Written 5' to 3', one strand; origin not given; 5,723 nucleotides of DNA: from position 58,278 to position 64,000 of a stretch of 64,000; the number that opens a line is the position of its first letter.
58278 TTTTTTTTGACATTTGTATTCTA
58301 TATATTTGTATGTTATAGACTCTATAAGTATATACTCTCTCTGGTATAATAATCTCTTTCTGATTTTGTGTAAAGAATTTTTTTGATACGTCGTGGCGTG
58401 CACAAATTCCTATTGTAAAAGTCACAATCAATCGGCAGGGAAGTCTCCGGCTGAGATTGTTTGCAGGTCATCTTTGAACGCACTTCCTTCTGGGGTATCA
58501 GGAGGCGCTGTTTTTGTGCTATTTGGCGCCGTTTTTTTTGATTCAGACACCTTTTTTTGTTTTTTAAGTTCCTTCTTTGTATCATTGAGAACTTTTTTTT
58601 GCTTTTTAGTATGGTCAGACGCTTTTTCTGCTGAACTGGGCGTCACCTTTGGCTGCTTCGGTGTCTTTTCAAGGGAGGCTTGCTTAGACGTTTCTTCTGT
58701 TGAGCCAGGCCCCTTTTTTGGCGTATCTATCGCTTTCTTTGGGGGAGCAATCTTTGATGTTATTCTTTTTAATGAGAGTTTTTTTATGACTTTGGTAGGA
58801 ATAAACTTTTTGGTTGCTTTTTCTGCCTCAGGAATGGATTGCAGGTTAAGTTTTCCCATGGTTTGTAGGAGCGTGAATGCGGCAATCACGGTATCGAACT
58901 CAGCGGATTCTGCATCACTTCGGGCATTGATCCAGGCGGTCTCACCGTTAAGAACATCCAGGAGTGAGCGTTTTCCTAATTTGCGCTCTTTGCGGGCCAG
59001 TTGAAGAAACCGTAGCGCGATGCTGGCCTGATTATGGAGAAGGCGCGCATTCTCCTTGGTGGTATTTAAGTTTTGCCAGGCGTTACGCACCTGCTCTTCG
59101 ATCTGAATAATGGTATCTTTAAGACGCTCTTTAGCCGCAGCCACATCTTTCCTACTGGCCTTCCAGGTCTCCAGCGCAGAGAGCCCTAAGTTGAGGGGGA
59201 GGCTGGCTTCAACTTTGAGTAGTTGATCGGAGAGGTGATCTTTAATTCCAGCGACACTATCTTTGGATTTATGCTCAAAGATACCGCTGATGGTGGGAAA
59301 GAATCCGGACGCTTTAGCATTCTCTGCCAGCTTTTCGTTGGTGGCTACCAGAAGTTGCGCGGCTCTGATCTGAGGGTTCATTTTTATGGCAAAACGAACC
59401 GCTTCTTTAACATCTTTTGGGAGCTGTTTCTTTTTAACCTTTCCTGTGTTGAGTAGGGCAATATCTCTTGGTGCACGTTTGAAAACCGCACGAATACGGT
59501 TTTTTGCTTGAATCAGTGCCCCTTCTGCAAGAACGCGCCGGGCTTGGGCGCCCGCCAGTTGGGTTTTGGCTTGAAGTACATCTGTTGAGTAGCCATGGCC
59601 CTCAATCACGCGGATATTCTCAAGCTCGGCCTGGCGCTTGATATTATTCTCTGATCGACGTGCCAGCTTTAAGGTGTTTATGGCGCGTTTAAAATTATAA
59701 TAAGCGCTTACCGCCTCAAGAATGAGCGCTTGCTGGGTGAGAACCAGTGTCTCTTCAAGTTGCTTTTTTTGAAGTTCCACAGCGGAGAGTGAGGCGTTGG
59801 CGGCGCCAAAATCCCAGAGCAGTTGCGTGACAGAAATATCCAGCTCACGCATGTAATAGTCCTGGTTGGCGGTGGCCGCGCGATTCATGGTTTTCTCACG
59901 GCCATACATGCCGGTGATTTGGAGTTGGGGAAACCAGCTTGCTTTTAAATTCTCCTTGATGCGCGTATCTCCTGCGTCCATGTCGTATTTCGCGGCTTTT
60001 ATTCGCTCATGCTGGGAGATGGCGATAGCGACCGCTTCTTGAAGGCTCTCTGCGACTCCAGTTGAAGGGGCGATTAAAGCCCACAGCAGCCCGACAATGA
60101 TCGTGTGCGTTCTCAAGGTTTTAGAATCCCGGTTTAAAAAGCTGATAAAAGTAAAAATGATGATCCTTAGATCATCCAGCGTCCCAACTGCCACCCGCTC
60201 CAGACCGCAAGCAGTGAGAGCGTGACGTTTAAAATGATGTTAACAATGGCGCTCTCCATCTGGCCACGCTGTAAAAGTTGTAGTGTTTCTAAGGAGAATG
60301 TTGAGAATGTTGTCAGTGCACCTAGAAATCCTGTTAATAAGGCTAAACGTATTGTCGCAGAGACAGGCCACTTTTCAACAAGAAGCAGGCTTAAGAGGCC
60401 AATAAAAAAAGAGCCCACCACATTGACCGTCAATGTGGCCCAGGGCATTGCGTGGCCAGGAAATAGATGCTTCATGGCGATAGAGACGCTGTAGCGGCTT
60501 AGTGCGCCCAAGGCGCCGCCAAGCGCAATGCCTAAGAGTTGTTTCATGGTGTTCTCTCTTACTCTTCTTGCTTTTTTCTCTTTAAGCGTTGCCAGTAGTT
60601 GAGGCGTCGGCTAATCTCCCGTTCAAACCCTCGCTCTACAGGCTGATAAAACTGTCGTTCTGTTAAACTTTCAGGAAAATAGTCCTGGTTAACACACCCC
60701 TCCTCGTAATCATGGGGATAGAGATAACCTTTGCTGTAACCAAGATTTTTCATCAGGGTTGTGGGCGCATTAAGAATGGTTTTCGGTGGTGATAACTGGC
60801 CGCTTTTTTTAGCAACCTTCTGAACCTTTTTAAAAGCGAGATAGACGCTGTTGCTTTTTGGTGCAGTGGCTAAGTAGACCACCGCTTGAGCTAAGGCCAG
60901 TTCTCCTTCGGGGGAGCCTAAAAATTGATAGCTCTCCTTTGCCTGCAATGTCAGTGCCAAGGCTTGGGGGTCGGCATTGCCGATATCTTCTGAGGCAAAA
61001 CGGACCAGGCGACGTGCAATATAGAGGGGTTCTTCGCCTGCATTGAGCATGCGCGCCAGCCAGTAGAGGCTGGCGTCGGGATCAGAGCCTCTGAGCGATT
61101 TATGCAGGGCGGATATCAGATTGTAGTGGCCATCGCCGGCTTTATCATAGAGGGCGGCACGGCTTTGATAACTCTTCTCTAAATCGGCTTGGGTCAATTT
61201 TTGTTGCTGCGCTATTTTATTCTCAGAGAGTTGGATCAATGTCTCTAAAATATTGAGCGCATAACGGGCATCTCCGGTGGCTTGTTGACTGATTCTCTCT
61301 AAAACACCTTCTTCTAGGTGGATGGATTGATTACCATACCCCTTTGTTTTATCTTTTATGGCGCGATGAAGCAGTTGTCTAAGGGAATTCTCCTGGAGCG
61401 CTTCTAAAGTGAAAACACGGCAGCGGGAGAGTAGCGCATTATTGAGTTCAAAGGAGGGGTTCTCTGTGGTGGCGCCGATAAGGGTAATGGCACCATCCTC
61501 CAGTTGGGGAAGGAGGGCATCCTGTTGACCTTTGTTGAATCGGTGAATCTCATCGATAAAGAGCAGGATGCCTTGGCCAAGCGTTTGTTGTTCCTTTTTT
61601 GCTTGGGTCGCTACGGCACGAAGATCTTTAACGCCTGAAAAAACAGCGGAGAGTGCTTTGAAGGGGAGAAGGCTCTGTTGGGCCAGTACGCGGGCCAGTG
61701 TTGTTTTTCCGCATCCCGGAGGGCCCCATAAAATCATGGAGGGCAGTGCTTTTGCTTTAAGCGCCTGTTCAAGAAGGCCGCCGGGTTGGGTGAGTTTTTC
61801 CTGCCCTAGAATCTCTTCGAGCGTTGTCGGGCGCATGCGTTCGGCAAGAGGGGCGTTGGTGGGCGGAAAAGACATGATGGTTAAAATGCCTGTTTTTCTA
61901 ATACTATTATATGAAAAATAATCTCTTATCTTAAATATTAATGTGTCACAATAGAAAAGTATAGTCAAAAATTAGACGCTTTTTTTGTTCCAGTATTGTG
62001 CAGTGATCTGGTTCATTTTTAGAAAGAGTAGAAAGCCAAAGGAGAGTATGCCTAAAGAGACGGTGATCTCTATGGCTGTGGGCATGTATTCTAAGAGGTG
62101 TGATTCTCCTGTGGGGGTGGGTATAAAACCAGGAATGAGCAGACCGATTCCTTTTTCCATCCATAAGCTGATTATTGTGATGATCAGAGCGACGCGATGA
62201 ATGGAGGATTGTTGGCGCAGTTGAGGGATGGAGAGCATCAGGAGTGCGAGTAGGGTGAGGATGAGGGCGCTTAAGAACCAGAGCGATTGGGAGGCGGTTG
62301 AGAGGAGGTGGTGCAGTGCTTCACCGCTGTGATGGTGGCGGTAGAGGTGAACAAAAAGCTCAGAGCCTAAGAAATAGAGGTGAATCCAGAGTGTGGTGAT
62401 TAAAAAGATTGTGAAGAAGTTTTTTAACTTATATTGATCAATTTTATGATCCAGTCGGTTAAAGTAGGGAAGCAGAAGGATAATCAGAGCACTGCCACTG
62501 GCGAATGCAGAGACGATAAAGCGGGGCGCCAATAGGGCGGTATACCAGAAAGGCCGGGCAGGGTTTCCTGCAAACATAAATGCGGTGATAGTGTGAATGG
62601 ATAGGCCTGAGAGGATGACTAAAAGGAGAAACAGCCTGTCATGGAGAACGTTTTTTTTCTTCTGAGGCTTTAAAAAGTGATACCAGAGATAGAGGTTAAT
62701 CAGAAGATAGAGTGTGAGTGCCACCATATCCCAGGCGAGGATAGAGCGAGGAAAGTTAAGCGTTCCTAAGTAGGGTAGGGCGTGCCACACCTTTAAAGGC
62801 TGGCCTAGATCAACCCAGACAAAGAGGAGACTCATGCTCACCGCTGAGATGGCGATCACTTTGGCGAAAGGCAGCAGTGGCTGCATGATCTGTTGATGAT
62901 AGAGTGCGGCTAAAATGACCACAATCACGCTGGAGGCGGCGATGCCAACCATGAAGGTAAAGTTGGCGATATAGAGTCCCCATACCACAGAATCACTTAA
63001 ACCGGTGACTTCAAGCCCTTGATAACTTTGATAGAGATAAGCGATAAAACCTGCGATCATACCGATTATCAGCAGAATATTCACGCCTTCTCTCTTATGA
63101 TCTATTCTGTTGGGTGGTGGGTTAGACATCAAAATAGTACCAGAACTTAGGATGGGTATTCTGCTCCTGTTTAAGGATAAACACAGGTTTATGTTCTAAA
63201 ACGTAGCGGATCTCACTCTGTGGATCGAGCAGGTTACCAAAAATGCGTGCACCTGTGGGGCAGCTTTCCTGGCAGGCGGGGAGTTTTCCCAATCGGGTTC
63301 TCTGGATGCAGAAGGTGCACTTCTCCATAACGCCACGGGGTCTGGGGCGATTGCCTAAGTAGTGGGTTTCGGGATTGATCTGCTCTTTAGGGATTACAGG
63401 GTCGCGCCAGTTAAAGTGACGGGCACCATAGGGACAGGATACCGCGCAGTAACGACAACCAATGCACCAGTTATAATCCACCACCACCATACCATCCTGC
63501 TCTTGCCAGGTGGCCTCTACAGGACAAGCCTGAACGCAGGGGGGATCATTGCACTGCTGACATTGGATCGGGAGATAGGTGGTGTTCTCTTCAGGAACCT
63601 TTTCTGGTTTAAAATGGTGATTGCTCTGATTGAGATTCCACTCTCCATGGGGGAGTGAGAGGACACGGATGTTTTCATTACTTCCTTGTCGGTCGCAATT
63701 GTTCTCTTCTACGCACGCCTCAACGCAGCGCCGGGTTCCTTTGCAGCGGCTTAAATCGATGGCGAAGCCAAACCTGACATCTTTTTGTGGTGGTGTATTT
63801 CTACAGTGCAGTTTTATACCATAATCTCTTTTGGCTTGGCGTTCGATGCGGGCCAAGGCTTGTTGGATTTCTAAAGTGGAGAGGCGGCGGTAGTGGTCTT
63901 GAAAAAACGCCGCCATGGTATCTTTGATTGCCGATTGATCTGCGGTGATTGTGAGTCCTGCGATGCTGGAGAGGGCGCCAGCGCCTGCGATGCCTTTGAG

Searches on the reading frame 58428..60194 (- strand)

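Call 76: search_protein_families(library=pfam, proteins=[window:58428-60194:-], max_evalue=0.0001)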
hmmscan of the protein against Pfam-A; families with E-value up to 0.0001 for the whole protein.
window:58428-60194:- (588 aa): 1 family
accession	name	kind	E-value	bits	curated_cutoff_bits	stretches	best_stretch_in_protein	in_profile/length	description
PF02321.23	OEP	-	5.4e-46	157.2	22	2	263-447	2-187/187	Outer membrane efflux protein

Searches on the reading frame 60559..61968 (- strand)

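Call 76: search_protein_families(library=pfam, proteins=[window:60559-61968:-], max_evalue=0.0001)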
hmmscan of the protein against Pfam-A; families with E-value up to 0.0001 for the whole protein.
window:60559-61968:- (469 aa): 9 families
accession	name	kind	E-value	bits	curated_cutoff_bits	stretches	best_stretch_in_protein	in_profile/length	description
PF12002.13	MgsA_C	-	2.4e-68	229.7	27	1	294-459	1-166/167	MgsA AAA+ ATPase C terminal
PF16193.11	AAA_assoc_2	-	2.6e-25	88.9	34.3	1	213-293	2-81/81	AAA C-terminal domain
PF00004.35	AAA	-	4.5e-17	63.2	21.2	1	78-185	1-125/131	ATPase family associated with various cellular activities (AAA)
PF05496.18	RuvB_N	-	7.4e-16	58.7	27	1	45-166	1-119/159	Holliday junction DNA helicase RuvB P-loop domain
PF07728.20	AAA_5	-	2.8e-07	31.1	22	0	78-97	2-21/139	AAA domain (dynein-related subfamily)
PF01078.27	Mg_chelatase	-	1.7e-06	28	20.3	0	77-104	24-49/207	Magnesium chelatase, subunit ChlI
PF00158.32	Sigma54_activat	-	6.2e-06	26.4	20.2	0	122-198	83-156/168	Sigma-54 interaction domain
PF13173.12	AAA_14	-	8.9e-06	26.2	27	1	78-184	5-116/129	AAA domain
PF13191.12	AAA_16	-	1e-05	26.6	32.6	0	70-98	19-47/167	AAA ATPase domain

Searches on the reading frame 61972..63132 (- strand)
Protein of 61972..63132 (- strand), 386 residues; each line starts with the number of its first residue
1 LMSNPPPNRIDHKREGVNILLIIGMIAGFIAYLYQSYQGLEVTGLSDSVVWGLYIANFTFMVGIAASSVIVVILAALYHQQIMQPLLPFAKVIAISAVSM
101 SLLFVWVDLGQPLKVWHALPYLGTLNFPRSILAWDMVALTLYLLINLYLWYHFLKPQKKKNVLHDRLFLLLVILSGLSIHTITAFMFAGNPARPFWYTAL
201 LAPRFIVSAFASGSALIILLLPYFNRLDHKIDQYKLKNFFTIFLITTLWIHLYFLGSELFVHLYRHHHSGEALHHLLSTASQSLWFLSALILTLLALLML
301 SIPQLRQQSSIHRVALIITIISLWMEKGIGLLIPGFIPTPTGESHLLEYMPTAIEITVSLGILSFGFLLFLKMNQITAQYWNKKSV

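Call 76: search_protein_families(library=pfam, proteins=[window:61972-63132:-], max_evalue=0.0001)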
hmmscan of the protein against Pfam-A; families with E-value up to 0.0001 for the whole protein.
window:61972-63132:- (386 aa): 1 family
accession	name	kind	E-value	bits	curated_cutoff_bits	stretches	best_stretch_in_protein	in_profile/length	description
PF03916.19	NrfD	-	1.7e-33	117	25.8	1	42-336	2-309/313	Polysulphide reductase, NrfD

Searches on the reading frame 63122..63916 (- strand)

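Call 76: search_protein_families(library=pfam, proteins=[window:63122-63916:-], max_evalue=0.0001)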
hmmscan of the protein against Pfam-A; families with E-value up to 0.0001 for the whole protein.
window:63122-63916:- (264 aa): 7 families
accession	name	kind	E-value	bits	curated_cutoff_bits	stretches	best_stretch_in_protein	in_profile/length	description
PF13247.11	Fer4_11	-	1.1e-19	70.8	26.2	2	112-177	3-70/100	4Fe-4S dicluster domain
PF12838.12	Fer4_7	-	1.2e-12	48.5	27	1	151-223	2-52/52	4Fe-4S dicluster domain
PF13187.11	Fer4_9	-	4.4e-09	36.7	27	1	151-223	2-51/52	4Fe-4S dicluster domain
PF13237.11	Fer4_10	-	7.2e-08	32.7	25.5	1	144-220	2-53/53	4Fe-4S dicluster domain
PF00037.32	Fer4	-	2e-07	31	21.1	1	144-165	1-22/24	4Fe-4S binding domain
PF12797.12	Fer4_2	-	1.7e-06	28.1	24.5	1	143-163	2-22/22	4Fe-4S binding domain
PF12837.12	Fer4_6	-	1.8e-06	28.1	25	1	144-165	2-23/24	4Fe-4S binding domain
